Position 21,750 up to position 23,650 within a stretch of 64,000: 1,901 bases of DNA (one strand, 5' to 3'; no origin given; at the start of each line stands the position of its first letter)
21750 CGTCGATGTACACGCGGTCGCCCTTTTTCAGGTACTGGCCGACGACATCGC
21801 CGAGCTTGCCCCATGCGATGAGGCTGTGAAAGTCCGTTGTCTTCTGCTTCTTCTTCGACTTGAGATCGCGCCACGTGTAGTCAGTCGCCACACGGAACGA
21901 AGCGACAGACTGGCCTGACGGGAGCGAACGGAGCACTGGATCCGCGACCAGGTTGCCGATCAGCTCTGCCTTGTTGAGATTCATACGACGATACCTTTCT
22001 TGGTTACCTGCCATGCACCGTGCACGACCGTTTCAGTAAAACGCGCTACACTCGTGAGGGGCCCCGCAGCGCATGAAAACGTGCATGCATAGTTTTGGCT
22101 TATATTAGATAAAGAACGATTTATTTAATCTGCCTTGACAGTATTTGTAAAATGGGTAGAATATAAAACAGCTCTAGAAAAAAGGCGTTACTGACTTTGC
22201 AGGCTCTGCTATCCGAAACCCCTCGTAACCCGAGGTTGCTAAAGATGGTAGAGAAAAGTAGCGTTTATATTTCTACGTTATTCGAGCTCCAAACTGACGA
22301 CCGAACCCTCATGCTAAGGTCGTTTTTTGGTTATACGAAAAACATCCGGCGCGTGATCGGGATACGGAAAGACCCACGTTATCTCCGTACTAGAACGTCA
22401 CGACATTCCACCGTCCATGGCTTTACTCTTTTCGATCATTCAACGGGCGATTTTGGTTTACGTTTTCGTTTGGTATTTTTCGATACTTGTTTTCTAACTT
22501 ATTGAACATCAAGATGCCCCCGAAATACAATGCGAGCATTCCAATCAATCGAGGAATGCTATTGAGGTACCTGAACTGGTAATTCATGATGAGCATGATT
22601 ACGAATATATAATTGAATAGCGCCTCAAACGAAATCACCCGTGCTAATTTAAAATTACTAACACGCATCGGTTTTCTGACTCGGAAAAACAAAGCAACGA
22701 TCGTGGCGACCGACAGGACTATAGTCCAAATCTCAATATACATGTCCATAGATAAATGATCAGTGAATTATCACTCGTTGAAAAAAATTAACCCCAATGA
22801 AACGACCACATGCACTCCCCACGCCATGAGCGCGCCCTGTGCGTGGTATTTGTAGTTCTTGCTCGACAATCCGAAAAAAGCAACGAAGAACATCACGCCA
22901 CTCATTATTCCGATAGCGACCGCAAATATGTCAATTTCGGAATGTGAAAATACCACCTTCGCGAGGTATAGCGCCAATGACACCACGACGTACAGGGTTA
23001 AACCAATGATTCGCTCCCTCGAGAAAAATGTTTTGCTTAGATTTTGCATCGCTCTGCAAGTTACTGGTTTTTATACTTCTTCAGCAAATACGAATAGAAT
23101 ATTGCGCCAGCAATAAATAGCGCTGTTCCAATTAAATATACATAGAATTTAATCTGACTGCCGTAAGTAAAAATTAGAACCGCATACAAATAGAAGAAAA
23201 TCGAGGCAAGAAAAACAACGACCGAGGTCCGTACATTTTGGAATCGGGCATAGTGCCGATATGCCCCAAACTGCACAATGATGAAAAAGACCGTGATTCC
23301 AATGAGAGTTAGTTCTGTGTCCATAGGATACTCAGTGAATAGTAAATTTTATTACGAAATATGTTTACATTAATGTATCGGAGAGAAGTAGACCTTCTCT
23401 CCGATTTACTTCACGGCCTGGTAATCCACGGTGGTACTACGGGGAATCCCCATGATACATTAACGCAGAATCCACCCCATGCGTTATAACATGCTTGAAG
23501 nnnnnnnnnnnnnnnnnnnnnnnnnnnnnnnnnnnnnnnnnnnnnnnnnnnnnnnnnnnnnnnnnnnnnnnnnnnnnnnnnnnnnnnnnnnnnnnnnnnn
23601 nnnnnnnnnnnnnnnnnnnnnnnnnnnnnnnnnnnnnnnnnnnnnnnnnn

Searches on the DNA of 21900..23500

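Call 94: search_rna_families(source=window, start=21900, end=23500, threshold=evalue, max_evalue=1)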
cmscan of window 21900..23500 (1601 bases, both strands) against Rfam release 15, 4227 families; matches with E-value up to 1: 0.
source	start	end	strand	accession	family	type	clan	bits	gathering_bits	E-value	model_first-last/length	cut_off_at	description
